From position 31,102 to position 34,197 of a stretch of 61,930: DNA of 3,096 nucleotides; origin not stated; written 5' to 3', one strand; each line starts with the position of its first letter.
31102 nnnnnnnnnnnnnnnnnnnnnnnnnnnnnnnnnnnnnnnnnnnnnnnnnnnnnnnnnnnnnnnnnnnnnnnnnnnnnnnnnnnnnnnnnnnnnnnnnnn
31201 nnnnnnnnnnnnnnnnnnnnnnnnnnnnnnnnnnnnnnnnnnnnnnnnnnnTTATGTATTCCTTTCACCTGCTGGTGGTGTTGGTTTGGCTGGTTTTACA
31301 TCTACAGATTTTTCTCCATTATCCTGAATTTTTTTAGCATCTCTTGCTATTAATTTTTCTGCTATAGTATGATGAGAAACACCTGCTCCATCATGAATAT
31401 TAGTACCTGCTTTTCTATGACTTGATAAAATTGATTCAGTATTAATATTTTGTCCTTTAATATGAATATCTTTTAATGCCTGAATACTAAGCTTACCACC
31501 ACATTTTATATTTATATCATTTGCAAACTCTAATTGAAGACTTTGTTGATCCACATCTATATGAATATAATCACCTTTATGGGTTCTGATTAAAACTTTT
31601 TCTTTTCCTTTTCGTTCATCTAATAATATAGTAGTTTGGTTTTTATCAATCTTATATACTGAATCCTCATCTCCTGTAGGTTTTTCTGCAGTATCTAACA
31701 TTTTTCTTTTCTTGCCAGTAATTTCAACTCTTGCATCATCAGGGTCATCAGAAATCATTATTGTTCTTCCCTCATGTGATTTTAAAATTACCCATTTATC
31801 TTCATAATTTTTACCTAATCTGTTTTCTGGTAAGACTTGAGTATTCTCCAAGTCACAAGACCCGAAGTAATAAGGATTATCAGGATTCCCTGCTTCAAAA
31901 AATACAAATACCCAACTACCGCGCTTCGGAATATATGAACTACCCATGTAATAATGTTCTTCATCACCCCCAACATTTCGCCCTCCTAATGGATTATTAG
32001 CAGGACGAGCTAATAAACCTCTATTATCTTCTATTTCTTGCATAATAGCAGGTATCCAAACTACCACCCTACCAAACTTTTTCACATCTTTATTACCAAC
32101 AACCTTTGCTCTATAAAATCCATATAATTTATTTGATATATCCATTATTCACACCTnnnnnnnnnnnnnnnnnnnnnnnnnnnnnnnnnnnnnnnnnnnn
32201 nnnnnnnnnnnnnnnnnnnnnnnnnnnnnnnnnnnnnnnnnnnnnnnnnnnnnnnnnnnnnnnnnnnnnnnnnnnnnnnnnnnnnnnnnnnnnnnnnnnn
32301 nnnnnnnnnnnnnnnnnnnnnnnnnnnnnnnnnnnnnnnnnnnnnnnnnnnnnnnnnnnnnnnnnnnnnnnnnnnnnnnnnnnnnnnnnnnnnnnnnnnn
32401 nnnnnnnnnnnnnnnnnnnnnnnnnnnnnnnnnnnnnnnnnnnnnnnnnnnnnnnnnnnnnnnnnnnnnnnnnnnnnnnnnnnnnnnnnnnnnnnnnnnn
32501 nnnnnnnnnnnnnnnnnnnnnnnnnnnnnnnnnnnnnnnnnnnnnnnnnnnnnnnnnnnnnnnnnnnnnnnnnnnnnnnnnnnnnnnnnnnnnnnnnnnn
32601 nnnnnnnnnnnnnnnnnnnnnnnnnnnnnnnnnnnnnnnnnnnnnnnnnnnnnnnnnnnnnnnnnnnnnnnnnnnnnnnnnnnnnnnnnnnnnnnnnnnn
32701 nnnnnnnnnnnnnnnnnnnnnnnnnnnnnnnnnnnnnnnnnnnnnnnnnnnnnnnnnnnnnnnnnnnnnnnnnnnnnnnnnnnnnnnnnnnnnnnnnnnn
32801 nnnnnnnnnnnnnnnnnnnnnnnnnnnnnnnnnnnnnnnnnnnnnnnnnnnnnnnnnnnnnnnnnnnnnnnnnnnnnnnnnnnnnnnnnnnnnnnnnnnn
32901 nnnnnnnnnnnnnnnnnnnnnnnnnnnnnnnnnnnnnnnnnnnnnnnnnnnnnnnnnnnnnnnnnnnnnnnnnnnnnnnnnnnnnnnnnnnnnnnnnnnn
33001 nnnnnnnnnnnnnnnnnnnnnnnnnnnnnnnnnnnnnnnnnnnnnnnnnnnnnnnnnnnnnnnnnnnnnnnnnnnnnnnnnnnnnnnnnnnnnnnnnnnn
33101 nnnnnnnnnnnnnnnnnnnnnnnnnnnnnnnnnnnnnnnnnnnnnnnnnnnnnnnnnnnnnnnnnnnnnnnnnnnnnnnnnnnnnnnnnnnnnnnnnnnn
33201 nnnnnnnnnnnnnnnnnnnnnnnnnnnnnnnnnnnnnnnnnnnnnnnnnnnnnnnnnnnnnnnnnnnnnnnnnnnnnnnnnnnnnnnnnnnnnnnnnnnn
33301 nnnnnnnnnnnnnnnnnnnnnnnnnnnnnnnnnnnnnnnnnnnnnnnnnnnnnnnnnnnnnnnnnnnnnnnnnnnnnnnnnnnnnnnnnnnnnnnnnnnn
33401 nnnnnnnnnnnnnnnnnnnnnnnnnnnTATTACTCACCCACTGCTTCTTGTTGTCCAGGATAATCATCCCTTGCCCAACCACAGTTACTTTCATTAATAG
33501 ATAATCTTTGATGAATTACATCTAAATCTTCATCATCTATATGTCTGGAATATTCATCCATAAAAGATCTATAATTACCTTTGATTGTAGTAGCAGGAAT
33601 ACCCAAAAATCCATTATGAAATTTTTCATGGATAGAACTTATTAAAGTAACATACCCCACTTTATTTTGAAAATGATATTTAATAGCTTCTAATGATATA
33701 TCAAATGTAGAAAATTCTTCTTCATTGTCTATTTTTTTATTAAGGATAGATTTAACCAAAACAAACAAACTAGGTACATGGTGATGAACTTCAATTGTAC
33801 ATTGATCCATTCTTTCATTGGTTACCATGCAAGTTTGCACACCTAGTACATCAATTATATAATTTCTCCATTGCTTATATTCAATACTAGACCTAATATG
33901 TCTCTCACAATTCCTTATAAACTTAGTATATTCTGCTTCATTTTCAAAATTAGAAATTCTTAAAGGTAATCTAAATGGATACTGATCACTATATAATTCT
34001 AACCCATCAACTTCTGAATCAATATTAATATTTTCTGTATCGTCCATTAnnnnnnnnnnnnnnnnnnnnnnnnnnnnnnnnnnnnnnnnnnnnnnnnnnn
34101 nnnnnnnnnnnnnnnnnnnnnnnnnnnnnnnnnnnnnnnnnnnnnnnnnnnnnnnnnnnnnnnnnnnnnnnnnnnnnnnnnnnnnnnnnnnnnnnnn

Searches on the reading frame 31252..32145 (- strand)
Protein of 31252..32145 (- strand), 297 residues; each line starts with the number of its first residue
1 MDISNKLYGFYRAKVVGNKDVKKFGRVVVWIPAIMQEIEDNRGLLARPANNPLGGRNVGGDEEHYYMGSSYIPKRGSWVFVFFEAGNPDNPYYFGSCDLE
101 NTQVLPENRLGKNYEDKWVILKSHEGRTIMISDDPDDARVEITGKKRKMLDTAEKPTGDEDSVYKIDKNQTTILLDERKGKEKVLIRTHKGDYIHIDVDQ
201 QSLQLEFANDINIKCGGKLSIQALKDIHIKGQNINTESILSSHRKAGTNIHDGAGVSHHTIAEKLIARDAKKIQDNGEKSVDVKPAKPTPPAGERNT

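Call 71: search_protein_families(library=pfam, proteins=[window:31252-32145:-], max_evalue=0.001)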
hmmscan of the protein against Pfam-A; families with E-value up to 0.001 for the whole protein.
window:31252-32145:- (297 aa): 1 family
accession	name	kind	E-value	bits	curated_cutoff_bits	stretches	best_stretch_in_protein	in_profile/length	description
PF04717.18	Phage_base_V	-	0.00036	21.3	23.8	0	11-96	1-73/75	Type VI secretion system/phage-baseplate injector OB domain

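Call 81: search_protein_families(library=phrogs, proteins=[window:31252-32145:-], max_evalue=0.001)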
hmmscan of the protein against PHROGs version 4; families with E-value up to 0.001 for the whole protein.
window:31252-32145:- (297 aa): 0 families

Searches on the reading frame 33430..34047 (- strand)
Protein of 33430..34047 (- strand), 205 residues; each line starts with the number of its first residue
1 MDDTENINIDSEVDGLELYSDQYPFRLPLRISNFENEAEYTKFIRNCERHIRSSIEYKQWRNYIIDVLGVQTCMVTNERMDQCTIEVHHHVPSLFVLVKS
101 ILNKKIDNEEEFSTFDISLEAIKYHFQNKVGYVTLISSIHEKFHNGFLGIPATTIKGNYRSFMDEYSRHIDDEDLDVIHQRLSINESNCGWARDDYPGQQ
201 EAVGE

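Call 72: search_protein_families(library=pfam, proteins=[window:33430-34047:-], max_evalue=0.001)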
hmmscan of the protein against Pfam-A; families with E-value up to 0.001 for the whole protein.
window:33430-34047:- (205 aa): 0 families

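Call 81: search_protein_families(library=phrogs, proteins=[window:33430-34047:-], max_evalue=0.001)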
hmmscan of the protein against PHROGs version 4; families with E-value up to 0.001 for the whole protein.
window:33430-34047:- (205 aa): 1 family
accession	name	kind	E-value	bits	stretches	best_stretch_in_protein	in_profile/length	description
phrog_12252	-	unknown function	1.3e-32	114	1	29-188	38-198/223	-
